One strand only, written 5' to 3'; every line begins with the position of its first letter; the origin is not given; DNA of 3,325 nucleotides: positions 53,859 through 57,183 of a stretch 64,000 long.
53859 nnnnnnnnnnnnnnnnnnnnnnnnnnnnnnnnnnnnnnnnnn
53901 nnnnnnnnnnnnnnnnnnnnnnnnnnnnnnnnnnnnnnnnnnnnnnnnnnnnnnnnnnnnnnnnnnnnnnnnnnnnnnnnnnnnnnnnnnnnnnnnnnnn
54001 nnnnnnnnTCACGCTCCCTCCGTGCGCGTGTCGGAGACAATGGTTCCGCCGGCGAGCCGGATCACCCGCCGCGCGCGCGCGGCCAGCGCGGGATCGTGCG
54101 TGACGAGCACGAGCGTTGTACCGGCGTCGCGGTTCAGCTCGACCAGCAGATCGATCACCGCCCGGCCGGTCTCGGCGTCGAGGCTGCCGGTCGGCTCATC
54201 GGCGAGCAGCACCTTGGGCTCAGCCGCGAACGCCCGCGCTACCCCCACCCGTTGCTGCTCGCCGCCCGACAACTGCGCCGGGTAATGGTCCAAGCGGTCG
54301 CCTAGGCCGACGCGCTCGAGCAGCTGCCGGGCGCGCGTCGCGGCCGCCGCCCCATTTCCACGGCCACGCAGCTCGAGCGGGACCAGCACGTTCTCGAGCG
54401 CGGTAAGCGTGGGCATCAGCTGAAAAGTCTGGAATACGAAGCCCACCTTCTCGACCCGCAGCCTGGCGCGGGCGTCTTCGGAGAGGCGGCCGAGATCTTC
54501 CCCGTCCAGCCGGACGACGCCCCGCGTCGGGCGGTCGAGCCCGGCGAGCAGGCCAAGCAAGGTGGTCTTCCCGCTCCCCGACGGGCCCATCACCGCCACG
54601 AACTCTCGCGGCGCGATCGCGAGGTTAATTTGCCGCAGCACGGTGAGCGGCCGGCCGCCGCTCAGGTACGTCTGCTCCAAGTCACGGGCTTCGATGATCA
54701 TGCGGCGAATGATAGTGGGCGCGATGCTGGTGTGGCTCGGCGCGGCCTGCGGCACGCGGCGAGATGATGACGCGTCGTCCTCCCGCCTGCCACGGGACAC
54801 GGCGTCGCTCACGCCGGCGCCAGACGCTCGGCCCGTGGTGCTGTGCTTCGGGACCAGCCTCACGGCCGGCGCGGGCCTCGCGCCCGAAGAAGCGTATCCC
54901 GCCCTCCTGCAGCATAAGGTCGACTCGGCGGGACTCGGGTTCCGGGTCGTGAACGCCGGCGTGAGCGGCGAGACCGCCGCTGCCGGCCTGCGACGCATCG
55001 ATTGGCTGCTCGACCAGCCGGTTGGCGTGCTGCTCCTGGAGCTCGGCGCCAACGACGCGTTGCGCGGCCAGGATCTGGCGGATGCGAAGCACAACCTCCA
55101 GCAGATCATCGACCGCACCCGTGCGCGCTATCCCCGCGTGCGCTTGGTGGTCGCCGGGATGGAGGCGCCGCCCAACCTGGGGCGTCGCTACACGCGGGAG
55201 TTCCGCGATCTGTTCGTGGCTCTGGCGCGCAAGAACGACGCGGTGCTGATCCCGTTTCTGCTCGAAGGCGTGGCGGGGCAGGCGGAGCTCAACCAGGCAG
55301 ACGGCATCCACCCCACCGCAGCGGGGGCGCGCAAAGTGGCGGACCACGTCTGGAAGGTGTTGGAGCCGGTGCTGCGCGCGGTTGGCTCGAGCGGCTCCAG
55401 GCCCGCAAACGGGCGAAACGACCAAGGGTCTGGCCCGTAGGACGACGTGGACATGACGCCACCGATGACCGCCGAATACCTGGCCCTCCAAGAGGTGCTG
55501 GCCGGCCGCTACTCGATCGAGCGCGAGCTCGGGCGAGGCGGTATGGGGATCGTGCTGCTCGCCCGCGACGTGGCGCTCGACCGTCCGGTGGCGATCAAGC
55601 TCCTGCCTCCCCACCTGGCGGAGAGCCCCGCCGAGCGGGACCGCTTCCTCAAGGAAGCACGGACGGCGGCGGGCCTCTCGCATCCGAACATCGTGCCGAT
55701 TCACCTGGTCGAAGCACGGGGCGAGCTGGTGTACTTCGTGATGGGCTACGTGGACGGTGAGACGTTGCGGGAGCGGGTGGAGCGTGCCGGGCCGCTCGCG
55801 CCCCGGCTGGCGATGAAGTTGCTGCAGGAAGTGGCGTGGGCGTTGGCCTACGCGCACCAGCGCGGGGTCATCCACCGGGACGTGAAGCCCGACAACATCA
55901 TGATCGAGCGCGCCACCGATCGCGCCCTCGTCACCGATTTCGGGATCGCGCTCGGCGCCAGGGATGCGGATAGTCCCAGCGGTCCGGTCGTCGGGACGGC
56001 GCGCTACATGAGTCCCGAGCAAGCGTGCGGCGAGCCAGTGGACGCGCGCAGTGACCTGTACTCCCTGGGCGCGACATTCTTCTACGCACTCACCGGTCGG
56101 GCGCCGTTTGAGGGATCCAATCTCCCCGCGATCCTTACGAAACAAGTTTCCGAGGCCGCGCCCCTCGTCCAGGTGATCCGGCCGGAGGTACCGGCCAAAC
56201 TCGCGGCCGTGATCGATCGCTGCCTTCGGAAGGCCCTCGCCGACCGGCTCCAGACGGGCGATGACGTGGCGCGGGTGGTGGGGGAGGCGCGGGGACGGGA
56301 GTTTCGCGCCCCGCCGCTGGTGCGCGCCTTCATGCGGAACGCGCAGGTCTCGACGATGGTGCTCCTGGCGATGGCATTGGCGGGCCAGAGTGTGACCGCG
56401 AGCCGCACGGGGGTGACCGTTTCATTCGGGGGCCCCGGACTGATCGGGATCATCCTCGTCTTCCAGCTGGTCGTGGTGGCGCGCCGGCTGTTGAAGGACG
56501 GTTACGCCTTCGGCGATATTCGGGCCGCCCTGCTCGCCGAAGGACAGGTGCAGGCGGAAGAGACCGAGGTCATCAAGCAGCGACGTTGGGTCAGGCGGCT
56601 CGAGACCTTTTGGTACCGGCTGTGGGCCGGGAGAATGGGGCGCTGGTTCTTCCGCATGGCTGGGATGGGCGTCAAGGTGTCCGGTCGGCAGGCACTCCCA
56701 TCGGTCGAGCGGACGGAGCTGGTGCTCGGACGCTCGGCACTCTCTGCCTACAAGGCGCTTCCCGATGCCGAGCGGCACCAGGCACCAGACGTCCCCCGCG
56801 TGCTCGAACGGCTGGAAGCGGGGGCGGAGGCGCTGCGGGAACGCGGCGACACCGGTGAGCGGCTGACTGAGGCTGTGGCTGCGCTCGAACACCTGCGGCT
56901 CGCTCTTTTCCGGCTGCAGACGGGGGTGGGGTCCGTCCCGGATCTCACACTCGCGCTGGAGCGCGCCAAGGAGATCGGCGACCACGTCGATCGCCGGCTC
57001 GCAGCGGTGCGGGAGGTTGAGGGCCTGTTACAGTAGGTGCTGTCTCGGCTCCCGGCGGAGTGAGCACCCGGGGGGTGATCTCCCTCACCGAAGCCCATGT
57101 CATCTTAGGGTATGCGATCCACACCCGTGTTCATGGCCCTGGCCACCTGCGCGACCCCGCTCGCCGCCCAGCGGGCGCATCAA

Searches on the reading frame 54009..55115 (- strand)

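Call 47: search_protein_families(library=ncbifam, proteins=[window:54009-55115:-], max_evalue=1e-15)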
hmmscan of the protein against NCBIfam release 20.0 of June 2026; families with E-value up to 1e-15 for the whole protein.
window:54009-55115:- (368 aa): 145 families (the best 25 are shown)
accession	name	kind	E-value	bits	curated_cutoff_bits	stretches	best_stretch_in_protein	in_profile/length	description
NF007879.0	PRK10584.1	equivalog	6.6e-77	258.3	336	1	139-360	5-225/228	putative ABC transporter ATP-binding protein YbbA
TIGR02211.1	LolD_lipo_ex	equivalog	1.4e-69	234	307.75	1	140-359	1-219/221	lipoprotein-releasing ABC transporter ATP-binding protein LolD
NF007826.0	PRK10535.1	equivalog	2.1e-64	218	966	1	140-365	4-227/648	macrolide ABC transporter ATP-binding protein/permease MacB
TIGR02982.1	heterocyst_DevA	subfamily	2.5e-61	207.1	295.8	1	141-359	2-219/220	ABC exporter ATP-binding subunit, DevA family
NF008639.0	PRK11629.1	equivalog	7.7e-61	205.5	360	1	138-362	4-227/234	lipoprotein-releasing ABC transporter ATP-binding protein LolD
TIGR02673.1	FtsE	equivalog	3.6e-59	200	264.85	1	144-356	5-212/214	cell division ATP-binding protein FtsE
NF038007.1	ABC_ATP_DarD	equivalog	3e-54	183.8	375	1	148-358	9-217/218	darobactin export ABC transporter ATP-binding protein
TIGR03608.1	L_ocin_972_ABC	subfamily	1.7e-52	177.9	254.85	1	158-354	12-206/206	putative bacteriocin export ABC transporter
NF007027.0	PRK09493.1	equivalog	4.1e-50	170.4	379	1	157-364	14-219/240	glutamine ABC transporter ATP-binding protein GlnQ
TIGR03265.1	PhnT2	equivalog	4.6e-49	167.5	457.7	1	157-357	17-211/353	putative 2-aminoethylphosphonate ABC transporter ATP-binding protein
TIGR02314.1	ABC_MetN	equivalog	6.9e-48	163.4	499.7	1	141-347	2-206/343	methionine ABC transporter ATP-binding protein MetN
TIGR02315.1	ABC_phnC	equivalog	2.1e-47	161.6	266.1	1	141-364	2-229/243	phosphonate ABC transporter ATP-binding protein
TIGR01186.1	proV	subfamily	3.1e-47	161.5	326.6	1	160-360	9-209/363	betaine/proline/choline family ABC transporter ATP-binding protein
TIGR03005.1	ectoine_ehuA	equivalog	4.8e-47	160.3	345.4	1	156-363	12-229/252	ectoine/hydroxyectoine ABC transporter ATP-binding protein EhuA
TIGR00968.1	3a0106s01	subfamily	7.4e-47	159.9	342.75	1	157-359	13-209/237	sulfate ABC transporter ATP-binding protein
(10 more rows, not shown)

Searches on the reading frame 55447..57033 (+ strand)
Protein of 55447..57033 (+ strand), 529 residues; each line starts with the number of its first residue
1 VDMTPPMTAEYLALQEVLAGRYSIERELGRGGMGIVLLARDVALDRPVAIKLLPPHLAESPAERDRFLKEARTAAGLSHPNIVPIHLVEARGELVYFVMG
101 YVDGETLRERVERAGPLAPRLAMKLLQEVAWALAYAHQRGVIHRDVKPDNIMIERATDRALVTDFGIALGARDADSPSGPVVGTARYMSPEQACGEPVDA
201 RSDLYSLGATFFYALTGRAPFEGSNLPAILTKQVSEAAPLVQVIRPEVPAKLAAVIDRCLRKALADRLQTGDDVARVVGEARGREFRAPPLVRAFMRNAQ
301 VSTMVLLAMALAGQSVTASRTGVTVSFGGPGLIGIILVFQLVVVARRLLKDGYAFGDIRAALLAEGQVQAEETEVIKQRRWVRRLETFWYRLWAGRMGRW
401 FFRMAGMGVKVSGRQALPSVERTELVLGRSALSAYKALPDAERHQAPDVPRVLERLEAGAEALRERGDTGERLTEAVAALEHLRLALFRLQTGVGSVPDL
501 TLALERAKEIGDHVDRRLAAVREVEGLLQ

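Call 47: search_protein_families(library=ncbifam, proteins=[window:55447-57033:+], max_evalue=1e-15)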
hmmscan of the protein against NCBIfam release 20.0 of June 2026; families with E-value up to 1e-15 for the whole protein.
window:55447-57033:+ (529 aa): 8 families
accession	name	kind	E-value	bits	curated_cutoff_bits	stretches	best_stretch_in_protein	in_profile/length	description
NF033483.0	PknB_PASTA_kin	equivalog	8.8e-87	292.4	450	1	16-283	3-270/563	Stk1 family PASTA domain-containing Ser/Thr kinase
NF052427.1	StpK7MSMEG_1200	equivalog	4e-53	180.8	900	1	20-287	7-274/601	serine/threonine protein kinase StpK7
TIGR03903.1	TOMM_kin_cyc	equivalog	1.2e-42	146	705.75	1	47-275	5-241/1267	TOMM system kinase/cyclase fusion protein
NF009651.0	PRK13184.1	equivalog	1.4e-42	145.8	839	1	20-273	2-282/932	serine/threonine-protein kinase PknD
NF047741.1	antiphage_MADS6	equivalog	1.4e-39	136.1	460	2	124-283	303-462/612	methylation-associated defense system protein kinase MAD6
NF038150.1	lanthi_synth_IV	equivalog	1.1e-33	116.6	650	1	14-290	183-465/851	class IV lanthionine synthetase LanL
NF053615.1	SerThrKinAfsKStmc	equivalog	1.1e-31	110.3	1300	1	22-267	15-254/809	protein serine/threonine kinase AfsK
NF033442.0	BREX_PglW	equivalog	1.6e-22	79.1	990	1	16-160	508-649/1391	BREX system serine/threonine kinase PglW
